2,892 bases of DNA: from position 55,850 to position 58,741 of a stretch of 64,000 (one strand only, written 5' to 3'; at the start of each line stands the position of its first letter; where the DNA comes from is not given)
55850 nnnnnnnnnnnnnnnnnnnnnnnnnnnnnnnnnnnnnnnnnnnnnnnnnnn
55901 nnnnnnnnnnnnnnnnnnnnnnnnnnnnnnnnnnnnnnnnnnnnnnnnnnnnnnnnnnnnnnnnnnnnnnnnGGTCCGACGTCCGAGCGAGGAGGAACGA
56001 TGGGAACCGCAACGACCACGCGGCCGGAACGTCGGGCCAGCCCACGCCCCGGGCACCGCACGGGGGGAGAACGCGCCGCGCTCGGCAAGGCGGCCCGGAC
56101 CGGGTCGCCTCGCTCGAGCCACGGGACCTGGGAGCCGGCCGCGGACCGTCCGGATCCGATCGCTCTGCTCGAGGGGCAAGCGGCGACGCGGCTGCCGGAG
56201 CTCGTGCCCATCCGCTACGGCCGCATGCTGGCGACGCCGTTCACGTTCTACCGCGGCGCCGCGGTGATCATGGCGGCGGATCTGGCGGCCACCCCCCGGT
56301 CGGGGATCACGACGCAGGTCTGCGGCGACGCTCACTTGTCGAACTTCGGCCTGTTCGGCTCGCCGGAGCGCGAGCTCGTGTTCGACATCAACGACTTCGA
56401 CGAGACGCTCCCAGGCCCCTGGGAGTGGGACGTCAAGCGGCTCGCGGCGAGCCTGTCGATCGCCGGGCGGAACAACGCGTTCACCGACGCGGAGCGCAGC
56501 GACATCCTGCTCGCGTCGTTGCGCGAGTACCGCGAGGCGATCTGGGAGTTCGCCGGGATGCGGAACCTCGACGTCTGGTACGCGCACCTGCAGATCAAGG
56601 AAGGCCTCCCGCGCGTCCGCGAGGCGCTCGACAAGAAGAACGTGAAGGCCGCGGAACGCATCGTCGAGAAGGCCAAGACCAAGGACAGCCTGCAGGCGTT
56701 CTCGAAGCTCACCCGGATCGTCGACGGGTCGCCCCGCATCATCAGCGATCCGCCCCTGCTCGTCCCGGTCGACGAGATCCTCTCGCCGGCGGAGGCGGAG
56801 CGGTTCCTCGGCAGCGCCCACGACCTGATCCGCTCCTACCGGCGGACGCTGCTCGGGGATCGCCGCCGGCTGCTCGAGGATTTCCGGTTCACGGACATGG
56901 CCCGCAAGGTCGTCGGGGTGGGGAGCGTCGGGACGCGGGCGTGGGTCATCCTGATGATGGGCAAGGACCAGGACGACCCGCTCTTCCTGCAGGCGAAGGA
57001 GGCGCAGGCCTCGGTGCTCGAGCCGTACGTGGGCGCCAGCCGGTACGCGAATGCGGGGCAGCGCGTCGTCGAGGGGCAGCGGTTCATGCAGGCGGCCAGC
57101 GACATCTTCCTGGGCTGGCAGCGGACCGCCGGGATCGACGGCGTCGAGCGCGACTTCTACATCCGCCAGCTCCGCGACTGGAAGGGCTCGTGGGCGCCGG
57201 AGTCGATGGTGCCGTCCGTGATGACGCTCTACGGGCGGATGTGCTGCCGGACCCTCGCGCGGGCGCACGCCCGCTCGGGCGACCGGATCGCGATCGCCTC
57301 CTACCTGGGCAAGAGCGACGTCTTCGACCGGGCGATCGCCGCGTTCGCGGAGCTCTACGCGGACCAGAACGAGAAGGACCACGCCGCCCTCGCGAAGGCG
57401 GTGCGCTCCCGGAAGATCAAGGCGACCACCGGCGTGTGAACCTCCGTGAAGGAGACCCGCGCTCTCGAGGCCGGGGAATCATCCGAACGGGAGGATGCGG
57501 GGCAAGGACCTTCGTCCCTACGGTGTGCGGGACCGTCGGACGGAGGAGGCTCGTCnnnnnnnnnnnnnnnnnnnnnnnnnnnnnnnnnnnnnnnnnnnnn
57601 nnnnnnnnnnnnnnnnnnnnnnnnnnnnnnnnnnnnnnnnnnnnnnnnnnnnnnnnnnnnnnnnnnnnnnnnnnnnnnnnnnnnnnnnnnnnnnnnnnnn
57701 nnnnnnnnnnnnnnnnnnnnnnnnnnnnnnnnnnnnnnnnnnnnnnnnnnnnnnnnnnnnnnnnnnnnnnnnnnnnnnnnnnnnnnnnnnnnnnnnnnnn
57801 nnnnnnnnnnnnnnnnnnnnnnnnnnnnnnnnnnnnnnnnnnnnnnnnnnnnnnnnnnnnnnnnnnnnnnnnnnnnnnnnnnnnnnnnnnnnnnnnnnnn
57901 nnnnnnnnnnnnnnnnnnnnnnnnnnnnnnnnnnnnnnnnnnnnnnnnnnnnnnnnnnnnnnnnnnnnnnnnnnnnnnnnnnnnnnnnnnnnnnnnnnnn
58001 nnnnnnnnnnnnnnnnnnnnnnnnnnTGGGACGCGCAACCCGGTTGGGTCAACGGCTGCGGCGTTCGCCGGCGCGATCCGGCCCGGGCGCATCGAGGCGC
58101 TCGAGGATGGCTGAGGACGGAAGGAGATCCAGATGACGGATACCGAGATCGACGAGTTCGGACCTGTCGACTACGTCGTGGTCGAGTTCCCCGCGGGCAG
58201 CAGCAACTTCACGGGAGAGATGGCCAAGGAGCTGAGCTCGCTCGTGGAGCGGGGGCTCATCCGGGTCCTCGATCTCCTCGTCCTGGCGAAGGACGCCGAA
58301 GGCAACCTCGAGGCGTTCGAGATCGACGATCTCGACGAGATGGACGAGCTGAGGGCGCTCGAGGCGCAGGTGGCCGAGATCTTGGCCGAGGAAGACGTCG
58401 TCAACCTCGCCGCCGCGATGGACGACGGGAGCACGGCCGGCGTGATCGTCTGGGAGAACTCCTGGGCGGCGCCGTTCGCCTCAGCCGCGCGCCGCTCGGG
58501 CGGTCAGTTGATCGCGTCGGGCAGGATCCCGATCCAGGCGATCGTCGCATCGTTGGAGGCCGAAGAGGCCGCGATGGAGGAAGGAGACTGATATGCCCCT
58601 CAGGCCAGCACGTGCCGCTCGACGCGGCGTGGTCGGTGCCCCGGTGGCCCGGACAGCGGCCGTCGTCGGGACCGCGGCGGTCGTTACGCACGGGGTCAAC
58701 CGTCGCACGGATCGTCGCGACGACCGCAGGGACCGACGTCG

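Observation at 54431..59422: Co-directional block CYTH-CHAD / DUF2252 / unknown / DUF6325 / Arg-rich peptide / flavodoxin-like: candidate uncharacterised polyphosphate-linked stress module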

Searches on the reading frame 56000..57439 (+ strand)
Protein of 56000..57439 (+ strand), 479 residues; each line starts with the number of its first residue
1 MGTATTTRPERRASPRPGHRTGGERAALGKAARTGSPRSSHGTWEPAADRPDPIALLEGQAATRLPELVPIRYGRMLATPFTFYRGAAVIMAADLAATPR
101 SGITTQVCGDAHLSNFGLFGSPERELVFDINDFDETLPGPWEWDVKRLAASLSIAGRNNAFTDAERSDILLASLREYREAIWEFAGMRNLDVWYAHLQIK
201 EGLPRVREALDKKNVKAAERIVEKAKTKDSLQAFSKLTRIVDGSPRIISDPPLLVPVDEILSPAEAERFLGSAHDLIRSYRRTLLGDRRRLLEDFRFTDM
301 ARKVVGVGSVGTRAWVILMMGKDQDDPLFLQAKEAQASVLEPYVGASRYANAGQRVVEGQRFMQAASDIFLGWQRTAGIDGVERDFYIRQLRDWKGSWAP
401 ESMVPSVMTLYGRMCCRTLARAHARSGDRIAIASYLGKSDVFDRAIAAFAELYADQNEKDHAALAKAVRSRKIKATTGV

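Call 3: search_protein_families(library=pfam, proteins=[window:56000-57439:+], max_evalue=0.01)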
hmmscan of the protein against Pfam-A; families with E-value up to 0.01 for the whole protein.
window:56000-57439:+ (479 aa): 1 family
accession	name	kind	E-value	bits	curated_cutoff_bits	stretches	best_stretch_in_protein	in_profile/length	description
PF10009.15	DUF2252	-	6.5e-144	480.2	22.3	1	64-466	1-391/392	Uncharacterized protein conserved in bacteria (DUF2252)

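Call 7: search_protein_families(library=ncbifam, proteins=[window:56000-57439:+], max_evalue=0.01)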
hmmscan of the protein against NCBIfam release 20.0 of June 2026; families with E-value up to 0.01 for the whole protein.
window:56000-57439:+ (479 aa): 0 families

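Call 16: find_related_loci(query=A1, collection=genome_contigs, flank=10000)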
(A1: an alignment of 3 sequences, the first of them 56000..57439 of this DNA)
Query A1 (479 aa) in genome_contigs; peptide patterns used: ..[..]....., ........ (x = any residue, [..] = any of these).
600 stretches matched a pattern (row limit reached: there are more); 581 encode a relative of the query (tblastn E <= 1e-3); the best 80 are kept; 80 distinct loci.
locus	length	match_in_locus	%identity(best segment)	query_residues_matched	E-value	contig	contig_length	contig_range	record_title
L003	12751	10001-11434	69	1-479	0e+0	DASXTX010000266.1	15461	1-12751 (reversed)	MAG TPA_asm: Actinomycetota bacterium isolate SMAG_U4703 k141_2552044, whole genome shotgun sequence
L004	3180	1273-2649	69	21-479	0e+0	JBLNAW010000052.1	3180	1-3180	MAG: Solirubrobacterales bacterium isolate MAG167 PRJNA951521_bin27_renamed_51, whole genome shotgun sequence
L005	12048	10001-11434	67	3-479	0e+0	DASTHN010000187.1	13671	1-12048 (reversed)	MAG TPA_asm: Actinomycetota bacterium isolate SMAG_U671 k141_513655, whole genome shotgun sequence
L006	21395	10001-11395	66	16-479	0e+0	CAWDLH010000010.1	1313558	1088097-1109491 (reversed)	MAG: uncultured Actinomycetota bacterium isolate MFD04944.bin.1.265 genome assembly, contig: contig_34038, whole genome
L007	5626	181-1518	67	19-463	0e+0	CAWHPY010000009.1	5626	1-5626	MAG: uncultured Actinomycetota bacterium isolate MFD08497.bin.1.115 genome assembly, contig: contig_15123, whole genome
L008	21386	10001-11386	65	19-479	0e+0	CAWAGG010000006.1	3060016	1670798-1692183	MAG: uncultured Actinomycetota bacterium isolate MFD04944.bin.2.174 genome assembly, contig: contig_9349, whole genome s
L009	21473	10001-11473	61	3-479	0e+0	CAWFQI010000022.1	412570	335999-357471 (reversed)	MAG: uncultured Acidimicrobiaceae bacterium isolate MFD09671.bin.2.88 genome assembly, contig: contig_9859, whole genome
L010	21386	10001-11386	64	19-479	0e+0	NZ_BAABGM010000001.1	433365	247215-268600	Fodinibacter luteus strain JCM 17809 sequence01, whole genome shotgun sequence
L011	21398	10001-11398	62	7-479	0e+0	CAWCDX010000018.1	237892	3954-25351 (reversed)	MAG: uncultured Actinomycetota bacterium isolate MFD09368.bin.2.111 genome assembly, contig: contig_47471, whole genome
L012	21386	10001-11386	63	19-479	0e+0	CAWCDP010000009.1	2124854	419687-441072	MAG: uncultured Actinomycetota bacterium isolate MFD09368.bin.1.39 genome assembly, contig: contig_1909, whole genome sh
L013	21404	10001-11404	62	12-479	0e+0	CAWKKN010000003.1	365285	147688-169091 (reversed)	MAG: uncultured Actinomycetes bacterium isolate MFD03975.bin.2.20 genome assembly, contig: contig_28849, whole genome sh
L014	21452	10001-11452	61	10-479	0e+0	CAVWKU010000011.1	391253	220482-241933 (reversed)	MAG: uncultured Acidimicrobiaceae bacterium isolate MFD04434.bin.2.88 genome assembly, contig: contig_36440, whole genom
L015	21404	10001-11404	63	13-479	0e+0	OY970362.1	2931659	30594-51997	MAG: uncultured Solirubrobacterales bacterium isolate MFD09286.bin.c.4 genome assembly, chromosome: 1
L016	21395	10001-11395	63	15-479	0e+0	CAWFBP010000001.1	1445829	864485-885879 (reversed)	MAG: uncultured Solirubrobacterales bacterium isolate MFD02472.bin.2.10 genome assembly, contig: contig_18324, whole gen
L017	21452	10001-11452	61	1-479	0e+0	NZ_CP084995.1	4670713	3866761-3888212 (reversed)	Humibacillus xanthopallidus strain SLM-627 chromosome, complete genome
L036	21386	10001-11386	60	19-479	0e+0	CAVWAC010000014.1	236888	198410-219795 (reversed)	MAG: uncultured Solirubrobacterales bacterium isolate MFD01872.bin.2.183 genome assembly, contig: contig_59505, whole ge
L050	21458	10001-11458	59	3-479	0e+0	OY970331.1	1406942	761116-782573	MAG: uncultured Solirubrobacteraceae bacterium isolate MFD09286.bin.c.7 genome assembly, chromosome: 1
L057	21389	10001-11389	59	16-478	0e+0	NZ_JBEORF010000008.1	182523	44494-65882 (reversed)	Nocardioides sp. NPDC127514 NPDC127514_15_H1.ctg-0008, whole genome shotgun sequence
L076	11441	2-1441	58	11-479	0e+0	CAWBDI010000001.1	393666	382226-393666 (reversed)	MAG: uncultured Solirubrobacterales bacterium isolate MFD09603.bin.1.409 genome assembly, contig: contig_11408, whole ge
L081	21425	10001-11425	59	11-479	0e+0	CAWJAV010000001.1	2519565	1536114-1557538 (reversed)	MAG: uncultured Solirubrobacteraceae bacterium isolate MFD06714.bin.2.13 genome assembly, contig: contig_23998, whole ge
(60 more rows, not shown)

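Call 59: search_solved_structures(query=window:56000-57439:+, max_evalue=1)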
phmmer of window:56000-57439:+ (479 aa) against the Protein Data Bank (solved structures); distinct sequences matched with E-value up to 1: 0.

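Call 93: search_protein_families(library=pfam, proteins=[L050:9149-9523:+, L081:17851-18345:-, L057:11969-12262:-, L076:4037-4750:-, L036:16217-17872:-], max_evalue=0.001)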
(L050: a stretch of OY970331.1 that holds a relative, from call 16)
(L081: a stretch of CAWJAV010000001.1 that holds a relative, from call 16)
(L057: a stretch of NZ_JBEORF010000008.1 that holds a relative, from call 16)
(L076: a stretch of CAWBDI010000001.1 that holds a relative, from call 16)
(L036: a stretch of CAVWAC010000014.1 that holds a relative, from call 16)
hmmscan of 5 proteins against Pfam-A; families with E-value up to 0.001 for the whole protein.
L050:9149-9523:+ (124 aa): 1 family
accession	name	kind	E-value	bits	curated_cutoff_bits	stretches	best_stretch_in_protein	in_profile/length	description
PF02627.25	CMD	-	7.9e-05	23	23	1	33-96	17-79/84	Carboxymuconolactone decarboxylase family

L081:17851-18345:- (164 aa): 0 families

L057:11969-12262:- (97 aa): 1 family
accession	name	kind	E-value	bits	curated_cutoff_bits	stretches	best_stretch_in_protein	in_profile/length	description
PF20068.4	Amphi-Trp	-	2.7e-10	40.6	27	1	34-97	10-78/93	Amphi-Trp domain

L076:4037-4750:- (237 aa): 1 family
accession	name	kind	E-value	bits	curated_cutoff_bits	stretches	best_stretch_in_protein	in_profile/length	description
PF11139.14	SfLAP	-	7.6e-28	97.9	35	1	9-233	2-212/213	Sap, sulfolipid-1-addressing protein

L036:16217-17872:- (551 aa): 1 family
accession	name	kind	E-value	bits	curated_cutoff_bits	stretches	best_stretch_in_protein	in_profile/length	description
PF09851.14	SHOCT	-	1e-07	31.9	27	1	522-549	1-28/28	Short C-terminal domain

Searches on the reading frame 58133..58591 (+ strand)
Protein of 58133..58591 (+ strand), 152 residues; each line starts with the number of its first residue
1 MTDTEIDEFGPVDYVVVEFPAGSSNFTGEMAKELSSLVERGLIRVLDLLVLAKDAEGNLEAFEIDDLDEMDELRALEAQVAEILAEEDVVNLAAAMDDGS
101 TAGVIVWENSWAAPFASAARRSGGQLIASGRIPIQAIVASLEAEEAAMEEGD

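Call 3: search_protein_families(library=pfam, proteins=[window:58133-58591:+], max_evalue=0.01)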
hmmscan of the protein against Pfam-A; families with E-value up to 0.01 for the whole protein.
window:58133-58591:+ (152 aa): 1 family
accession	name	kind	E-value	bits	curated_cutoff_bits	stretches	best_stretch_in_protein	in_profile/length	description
PF19850.4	DUF6325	-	8.7e-12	45.8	23.4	1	9-149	2-140/141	Family of unknown function (DUF6325)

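Call 7: search_protein_families(library=ncbifam, proteins=[window:58133-58591:+], max_evalue=0.01)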
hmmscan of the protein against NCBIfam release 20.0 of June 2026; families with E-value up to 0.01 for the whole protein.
window:58133-58591:+ (152 aa): 0 families

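Call 62: search_solved_structures(query=window:58133-58591:+, max_evalue=1)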
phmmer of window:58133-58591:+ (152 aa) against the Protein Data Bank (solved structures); distinct sequences matched with E-value up to 1: 6.
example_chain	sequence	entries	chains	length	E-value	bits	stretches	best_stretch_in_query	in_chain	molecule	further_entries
9w1s_A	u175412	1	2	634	0.032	18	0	16-38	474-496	AT5G25930 protein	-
9wum_A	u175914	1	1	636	0.032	18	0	16-38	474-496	AT5G25930 protein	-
7dni_A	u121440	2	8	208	0.087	16.6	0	98-130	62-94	Interferon-induced helicase C domain-containing protein 1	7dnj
7y8k_A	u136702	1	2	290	0.64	13.8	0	31-104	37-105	Beta-hydroxyacid dehydrogenase, 3-hydroxyisobutyrate dehydrogenase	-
7y8l_A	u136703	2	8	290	0.66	13.8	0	31-104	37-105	reductase for protein | reductase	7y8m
3k30_A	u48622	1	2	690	0.71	13.7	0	24-124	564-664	Histamine dehydrogenase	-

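Call 87: predict_structure(alignment_id=A5)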
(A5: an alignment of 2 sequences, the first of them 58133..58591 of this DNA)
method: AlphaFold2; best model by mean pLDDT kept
length: 152 residues; sequences in the alignment: 2
mean_pLDDT: 68.9   pTM: 0.62
mean pLDDT of the five models: 68.9, 65.5, 56.7, 54.0, 48.7
residues with pLDDT >= 90: 0; 70-90: 100; 50-70: 23; < 50: 29
segments of 3 or more residues with pLDDT < 50: 1-10, 65-82
pLDDT, mean of each block of 10 residues (from residue 1): 38 75 77 81 74 77 53 37 60 78 74 79 83 77 74 51
secondary structure, 60 per line:
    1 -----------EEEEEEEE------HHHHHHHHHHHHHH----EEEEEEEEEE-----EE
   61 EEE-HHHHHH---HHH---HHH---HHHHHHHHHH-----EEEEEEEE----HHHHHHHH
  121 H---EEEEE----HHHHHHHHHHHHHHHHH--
elements in order: E12-19 H26-39 E44-53 E59-63 H65-70 H86-95 E101-108 H113-121 E125-129 H134-150

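Call 92: fold_search(model_id=the predicted structure, library=pdb)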
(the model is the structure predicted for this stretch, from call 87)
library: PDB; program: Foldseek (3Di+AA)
matches with E <= 10: 782; with E <= 0.001: 0
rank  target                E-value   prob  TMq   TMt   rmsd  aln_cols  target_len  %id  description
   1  6v42_A                4.0e-02  0.97  0.41  0.15   5.8       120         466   12  Crystal structure of the flavin oxygenase with cofactor bound involved in folate catabolism (released 2020-12-02)
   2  2uuv_C                5.1e-02  0.63  0.34  0.13   9.0       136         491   12  alkyldihydroxyacetonephosphate synthase in P1 (released 2007-06-26)
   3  1wvq_C                5.8e-02  0.72  0.35  0.33   6.3       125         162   14  Structure of conserved hypothetical protein PAE2307 from Pyrobaculum aerophilum (released 2006-01-10)
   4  4kpc_A                5.8e-02  0.54  0.29  0.31  11.8       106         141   13  Crystal structure of the nucleoside diphosphate kinase b from Leishmania braziliensis (released 2014-07-09)
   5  1nue_A                6.6e-02  0.51  0.30  0.30   9.2       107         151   10  X-RAY STRUCTURE OF NM23 HUMAN NUCLEOSIDE DIPHOSPHATE KINASE B COMPLEXED WITH GDP AT 2 ANGSTROMS RESOLUTION (released 1996-04-03)
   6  3prv_A                7.0e-02  0.60  0.31  0.31  10.1       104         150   12  Nucleoside diphosphate kinase B from Trypanosoma cruzi (released 2011-05-18)
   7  3etm_A                8.0e-02  0.35  0.26  0.29  11.6       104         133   13  Crystal structure of the mimivirus NDK +KPN-N62L-R107G triple mutant complexed with CDP (released 2009-08-11)
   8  9s4w_B                8.5e-02  0.93  0.36  0.28   4.8       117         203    9  AcuB from Geobacillus stearothermophilus without nucleotide (released 2026-02-25)
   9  1rlh                  8.5e-02  0.57  0.34  0.34   6.5       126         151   12  Structure of a conserved protein from Thermoplasma acidophilum (released 2004-05-04)
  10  2uuu_D                8.5e-02  0.54  0.34  0.12   9.2       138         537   10  alkyldihydroxyacetonephosphate synthase in P212121 (released 2007-06-26)
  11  4o0n_G                9.1e-02  0.44  0.28  0.28   8.4       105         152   14  2.4 Angstrom Resolution Crystal Structure of Putative Nucleoside Diphosphate Kinase from Toxoplasma gondii. (released 2013-12-25)
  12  9qs7_B                9.7e-02  0.96  0.39  0.30   2.8       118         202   15  AcuB,Acetoin utilization protein (released 2026-02-18)
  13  9s4z_B                9.7e-02  0.92  0.37  0.29   4.0       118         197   10  AcuB from Geobacillus stearothermophilus with AMP and ADP (released 2026-02-25)
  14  1w7w_A                9.7e-02  0.44  0.30  0.30  10.5       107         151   11  Structure and mutational analysis of a plant mitochondrial nucleoside diphosphate kinase: identification of residues i (released 2004-10-22)
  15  6joh_A                1.0e-01  0.44  0.29  0.30   9.0       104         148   12  The crystal of nucleoside diphosphate kinase from Aspergillus flavus (released 2020-01-29)
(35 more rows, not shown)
